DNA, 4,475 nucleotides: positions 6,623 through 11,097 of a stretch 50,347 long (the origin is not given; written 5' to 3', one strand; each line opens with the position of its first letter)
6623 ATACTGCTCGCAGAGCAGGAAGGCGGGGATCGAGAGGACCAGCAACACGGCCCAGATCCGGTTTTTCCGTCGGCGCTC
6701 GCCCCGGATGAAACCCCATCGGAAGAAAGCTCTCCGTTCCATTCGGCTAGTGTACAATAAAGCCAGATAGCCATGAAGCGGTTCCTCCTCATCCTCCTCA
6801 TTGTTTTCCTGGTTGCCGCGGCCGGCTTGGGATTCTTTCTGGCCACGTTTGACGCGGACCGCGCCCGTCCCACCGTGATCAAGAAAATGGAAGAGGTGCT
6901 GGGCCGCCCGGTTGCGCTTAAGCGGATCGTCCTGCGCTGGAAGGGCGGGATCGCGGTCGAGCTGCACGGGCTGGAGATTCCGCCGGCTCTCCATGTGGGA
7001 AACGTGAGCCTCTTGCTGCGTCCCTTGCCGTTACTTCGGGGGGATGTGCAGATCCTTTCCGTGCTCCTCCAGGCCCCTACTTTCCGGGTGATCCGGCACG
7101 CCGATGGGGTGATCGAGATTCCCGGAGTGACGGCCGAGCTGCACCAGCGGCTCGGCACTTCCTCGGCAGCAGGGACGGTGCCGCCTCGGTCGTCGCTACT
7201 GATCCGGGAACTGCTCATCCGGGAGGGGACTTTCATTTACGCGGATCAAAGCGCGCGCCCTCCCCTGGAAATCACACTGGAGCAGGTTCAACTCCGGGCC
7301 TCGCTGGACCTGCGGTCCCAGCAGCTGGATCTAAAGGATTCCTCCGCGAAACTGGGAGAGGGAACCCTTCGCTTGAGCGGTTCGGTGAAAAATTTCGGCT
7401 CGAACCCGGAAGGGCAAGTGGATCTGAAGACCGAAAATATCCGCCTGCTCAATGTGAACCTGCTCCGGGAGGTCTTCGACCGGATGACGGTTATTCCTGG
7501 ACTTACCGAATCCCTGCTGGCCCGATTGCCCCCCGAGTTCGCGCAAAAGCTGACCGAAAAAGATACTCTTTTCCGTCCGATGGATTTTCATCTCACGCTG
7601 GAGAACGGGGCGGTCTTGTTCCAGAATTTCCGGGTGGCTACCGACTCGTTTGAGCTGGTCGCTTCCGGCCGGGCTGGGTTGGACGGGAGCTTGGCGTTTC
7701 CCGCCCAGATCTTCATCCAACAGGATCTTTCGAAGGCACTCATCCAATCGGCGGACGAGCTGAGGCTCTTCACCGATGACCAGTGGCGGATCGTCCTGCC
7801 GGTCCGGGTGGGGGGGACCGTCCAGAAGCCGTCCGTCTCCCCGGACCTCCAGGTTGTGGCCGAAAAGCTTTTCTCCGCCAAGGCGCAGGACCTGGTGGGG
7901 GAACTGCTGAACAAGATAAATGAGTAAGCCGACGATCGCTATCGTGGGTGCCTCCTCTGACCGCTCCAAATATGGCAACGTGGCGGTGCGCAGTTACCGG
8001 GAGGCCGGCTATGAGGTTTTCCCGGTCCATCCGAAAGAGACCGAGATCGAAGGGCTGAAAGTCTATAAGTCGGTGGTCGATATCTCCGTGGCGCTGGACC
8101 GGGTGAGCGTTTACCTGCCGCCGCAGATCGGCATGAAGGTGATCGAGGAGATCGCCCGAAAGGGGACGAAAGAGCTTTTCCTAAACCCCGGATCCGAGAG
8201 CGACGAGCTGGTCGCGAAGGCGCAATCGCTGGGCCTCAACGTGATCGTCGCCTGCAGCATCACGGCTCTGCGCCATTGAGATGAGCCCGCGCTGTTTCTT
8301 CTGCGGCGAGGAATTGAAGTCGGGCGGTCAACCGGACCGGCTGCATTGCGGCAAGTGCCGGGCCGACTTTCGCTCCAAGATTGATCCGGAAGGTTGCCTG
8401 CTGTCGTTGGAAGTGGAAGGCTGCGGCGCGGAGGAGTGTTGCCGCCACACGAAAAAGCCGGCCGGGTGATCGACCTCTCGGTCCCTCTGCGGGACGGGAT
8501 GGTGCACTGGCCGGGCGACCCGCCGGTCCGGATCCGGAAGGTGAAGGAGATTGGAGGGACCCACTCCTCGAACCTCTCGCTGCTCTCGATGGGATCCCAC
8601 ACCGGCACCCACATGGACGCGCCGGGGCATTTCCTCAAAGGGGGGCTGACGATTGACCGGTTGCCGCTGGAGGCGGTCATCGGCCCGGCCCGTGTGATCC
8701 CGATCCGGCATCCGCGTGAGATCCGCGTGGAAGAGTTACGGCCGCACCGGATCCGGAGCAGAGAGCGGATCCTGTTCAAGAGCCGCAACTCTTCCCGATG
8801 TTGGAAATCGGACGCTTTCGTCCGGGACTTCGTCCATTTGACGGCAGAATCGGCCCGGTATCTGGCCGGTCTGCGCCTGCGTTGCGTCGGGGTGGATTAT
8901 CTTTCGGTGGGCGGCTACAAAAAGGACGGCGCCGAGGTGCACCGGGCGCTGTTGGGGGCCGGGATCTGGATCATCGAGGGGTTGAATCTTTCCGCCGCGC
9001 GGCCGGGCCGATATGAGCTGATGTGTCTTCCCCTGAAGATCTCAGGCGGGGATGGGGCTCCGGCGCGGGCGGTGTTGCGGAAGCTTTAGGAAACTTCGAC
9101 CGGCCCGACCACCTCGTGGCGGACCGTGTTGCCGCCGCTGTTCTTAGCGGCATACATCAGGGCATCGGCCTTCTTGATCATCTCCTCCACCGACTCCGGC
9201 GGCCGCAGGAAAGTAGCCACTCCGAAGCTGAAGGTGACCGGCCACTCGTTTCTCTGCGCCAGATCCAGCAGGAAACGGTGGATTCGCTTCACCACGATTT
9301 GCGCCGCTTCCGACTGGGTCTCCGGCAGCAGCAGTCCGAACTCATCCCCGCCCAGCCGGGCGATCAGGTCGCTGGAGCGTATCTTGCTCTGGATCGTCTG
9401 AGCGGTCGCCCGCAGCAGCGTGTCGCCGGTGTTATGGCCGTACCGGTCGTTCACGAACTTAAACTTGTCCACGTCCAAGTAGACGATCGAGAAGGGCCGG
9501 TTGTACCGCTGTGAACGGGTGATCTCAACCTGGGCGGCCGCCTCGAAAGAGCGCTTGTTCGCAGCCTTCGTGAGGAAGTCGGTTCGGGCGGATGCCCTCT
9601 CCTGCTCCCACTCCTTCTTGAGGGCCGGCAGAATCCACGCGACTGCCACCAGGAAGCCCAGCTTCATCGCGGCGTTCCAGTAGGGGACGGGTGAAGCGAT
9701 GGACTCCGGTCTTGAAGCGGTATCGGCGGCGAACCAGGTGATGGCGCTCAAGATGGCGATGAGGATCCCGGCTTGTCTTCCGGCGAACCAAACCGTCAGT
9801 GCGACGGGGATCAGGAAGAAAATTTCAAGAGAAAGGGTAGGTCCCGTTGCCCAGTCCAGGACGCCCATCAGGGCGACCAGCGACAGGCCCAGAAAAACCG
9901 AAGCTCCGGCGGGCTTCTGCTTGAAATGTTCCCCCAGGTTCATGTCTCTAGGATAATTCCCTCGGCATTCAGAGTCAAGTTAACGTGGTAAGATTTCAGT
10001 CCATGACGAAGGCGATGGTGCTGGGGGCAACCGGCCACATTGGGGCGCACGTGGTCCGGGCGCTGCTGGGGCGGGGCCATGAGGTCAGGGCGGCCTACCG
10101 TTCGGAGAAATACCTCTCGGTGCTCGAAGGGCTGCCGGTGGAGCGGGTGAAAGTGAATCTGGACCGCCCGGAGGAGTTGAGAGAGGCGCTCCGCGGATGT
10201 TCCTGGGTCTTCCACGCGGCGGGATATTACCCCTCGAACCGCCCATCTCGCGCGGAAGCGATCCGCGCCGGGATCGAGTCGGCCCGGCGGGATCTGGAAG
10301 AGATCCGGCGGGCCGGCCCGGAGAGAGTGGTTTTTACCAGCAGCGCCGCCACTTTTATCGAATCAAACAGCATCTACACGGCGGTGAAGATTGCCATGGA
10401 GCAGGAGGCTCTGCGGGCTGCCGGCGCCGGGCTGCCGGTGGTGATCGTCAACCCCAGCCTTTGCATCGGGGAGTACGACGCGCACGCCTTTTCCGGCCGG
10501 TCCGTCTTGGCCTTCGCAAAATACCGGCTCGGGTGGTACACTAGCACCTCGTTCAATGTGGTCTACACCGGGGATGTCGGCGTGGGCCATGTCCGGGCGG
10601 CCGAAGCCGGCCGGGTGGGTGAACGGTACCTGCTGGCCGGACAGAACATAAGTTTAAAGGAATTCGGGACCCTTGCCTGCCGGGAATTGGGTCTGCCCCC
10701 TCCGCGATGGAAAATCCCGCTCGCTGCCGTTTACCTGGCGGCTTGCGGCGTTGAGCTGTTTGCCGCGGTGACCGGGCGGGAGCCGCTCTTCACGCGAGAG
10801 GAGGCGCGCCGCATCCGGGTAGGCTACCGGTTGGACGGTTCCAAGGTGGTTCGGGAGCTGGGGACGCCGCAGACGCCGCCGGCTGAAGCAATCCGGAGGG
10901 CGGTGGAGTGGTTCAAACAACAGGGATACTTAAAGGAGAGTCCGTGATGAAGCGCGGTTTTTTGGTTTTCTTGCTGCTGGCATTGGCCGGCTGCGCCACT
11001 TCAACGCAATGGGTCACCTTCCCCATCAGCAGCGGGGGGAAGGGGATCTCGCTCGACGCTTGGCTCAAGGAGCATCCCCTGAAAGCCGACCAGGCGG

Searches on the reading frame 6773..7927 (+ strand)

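Call 65: search_protein_families(library=pfam, proteins=[window:6773-7927:+], max_evalue=0.00001)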
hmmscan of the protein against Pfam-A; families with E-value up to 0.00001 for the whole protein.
window:6773-7927:+ (384 aa): 3 families
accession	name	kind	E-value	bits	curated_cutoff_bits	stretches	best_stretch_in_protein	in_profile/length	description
PF05170.20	AsmA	-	2e-13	50.4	29.8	1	3-161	6-176/607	AsmA family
PF13116.12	YhdP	-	2.1e-10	39.7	46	1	3-233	9-224/1224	YhdP protein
PF05359.17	DUF748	-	2.6e-10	39.5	50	1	2-225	15-228/1037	Domain of Unknown Function (DUF748)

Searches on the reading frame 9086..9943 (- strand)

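Call 65: search_protein_families(library=pfam, proteins=[window:9086-9943:-], max_evalue=0.00001)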
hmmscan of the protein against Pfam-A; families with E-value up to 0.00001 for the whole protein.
window:9086-9943:- (285 aa): 1 family
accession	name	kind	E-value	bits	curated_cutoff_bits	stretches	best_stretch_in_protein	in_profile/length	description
PF00990.26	GGDEF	-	9.4e-42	143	23.8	1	120-272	2-160/161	Diguanylate cyclase, GGDEF domain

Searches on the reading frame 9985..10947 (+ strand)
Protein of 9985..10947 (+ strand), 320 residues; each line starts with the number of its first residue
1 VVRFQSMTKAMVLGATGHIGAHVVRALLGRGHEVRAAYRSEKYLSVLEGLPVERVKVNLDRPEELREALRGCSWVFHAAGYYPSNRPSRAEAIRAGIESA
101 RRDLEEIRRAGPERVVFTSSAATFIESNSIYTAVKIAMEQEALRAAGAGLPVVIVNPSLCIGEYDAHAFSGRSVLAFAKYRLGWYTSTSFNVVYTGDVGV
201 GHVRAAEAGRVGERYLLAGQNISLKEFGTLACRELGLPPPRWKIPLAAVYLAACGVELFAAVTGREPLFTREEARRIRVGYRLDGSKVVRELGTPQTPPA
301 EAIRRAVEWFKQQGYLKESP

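Call 65: search_protein_families(library=pfam, proteins=[window:9985-10947:+], max_evalue=0.00001)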
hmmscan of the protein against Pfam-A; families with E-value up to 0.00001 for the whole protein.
window:9985-10947:+ (320 aa): 4 families
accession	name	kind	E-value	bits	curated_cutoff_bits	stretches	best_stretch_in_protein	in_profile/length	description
PF01370.27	Epimerase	-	2.9e-20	73.1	20.9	1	11-178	2-190/240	NAD dependent epimerase/dehydratase family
PF13460.12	NAD_binding_10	-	5.7e-16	59.4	27.2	1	14-128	1-106/184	NAD(P)H-binding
PF05368.20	NmrA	-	7.8e-11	42.5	27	1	11-80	6-78/298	NmrA-like family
PF01073.25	3Beta_HSD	-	3e-09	36.8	22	1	11-129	1-124/280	3-beta hydroxysteroid dehydrogenase/isomerase family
